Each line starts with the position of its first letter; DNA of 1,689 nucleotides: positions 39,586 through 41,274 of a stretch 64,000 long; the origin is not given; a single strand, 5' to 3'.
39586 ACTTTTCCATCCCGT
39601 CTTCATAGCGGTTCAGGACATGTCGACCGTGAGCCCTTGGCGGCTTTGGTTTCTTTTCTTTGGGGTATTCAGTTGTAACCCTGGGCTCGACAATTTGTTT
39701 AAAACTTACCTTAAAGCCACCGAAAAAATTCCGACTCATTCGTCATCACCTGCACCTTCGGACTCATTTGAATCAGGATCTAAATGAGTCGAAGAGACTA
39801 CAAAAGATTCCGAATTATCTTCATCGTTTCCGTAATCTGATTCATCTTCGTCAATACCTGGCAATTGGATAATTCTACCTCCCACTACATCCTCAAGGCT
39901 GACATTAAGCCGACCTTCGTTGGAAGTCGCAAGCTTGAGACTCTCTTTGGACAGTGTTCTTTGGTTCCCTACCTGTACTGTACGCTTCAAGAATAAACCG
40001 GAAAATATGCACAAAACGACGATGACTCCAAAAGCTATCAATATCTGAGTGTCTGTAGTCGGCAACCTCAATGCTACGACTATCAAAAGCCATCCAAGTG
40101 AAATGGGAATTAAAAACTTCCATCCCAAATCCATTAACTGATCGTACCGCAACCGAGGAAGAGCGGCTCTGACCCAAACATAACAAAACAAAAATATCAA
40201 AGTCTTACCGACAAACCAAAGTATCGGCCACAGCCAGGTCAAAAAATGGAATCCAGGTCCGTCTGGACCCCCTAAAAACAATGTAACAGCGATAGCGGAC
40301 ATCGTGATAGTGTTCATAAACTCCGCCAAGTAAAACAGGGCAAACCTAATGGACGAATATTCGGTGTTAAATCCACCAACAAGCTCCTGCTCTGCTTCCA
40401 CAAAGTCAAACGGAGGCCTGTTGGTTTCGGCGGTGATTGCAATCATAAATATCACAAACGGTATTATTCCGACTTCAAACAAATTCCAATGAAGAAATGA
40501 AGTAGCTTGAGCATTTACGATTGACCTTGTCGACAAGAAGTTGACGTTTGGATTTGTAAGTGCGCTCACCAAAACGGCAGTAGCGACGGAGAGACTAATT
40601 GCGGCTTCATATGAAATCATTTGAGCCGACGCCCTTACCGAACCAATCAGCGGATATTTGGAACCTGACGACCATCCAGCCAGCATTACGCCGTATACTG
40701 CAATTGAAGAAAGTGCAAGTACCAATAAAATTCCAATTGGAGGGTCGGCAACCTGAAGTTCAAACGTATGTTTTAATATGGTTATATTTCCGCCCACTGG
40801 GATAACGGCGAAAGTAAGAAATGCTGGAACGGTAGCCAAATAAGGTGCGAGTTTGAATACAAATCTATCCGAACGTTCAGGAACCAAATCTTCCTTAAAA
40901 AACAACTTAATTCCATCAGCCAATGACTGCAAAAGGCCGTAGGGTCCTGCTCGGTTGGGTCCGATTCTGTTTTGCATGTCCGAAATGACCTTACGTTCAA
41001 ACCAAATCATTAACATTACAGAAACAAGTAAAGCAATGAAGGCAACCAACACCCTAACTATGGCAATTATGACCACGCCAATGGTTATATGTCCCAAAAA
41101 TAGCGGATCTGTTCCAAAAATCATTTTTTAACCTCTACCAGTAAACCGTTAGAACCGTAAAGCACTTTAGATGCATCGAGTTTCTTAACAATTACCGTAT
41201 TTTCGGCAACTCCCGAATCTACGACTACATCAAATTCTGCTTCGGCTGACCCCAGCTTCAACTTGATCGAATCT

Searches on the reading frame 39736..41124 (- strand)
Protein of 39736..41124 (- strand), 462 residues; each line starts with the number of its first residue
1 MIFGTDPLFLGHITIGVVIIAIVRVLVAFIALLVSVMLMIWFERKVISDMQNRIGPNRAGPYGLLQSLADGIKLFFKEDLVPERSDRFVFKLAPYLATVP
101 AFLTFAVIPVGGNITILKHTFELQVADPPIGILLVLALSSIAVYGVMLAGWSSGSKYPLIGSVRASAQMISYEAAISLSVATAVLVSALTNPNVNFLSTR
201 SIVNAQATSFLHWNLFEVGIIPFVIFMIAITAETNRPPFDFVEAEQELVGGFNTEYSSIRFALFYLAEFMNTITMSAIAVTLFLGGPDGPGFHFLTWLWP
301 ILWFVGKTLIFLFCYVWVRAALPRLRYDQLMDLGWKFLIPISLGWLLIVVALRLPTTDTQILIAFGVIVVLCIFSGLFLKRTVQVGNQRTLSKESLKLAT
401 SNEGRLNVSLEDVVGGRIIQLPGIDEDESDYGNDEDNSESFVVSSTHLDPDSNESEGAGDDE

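Call 44: find_encoding_contigs(protein=window:39736-41124:-, flank=10000, max_places=1)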
Protein window:39736-41124:- (462 aa): 16 contigs read that carry it; 1 place shown.
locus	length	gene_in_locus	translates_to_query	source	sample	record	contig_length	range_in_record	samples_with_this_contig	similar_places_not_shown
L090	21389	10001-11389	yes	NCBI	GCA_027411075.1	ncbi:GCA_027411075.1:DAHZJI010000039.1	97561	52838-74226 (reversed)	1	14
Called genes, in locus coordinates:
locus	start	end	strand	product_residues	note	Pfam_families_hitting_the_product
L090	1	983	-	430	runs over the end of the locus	PF00202:Aminotran_3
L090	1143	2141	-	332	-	PF00490:ALAD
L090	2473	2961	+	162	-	PF00507:Oxidored_q4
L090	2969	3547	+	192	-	PF01058:Oxidored_q6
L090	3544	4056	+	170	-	PF00329:Complex1_30kDa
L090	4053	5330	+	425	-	PF00346:Complex1_49kDa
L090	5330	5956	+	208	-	PF01257:2Fe-2S_thioredx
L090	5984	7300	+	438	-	PF01512:Complex1_51K, PF10589:NADH_4Fe-4S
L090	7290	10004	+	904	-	PF00111:Fer2 (weak), PF13510:Fer2_4, PF10588:NADH-G_4Fe-4S_3, PF22117:Fer4_Nqo3, PF04879:Molybdop_Fe4S4, PF00384:Molybdopterin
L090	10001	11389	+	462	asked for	PF00146:NADHdh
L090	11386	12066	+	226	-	PF13183:Fer4_8 (faint), PF13534:Fer4_17 (faint), PF13746:Fer4_18 (faint), PF13237:Fer4_10, PF12838:Fer4_7, PF13187:Fer4_9 (weak), PF00037:Fer4, PF13484:Fer4_16 (weak), +4 more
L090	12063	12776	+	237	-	PF00499:Oxidored_q3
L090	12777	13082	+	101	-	PF00420:Oxidored_q2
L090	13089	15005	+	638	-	PF00662:Proton_antipo_N, PF00361:Proton_antipo_M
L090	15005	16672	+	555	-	PF00361:Proton_antipo_M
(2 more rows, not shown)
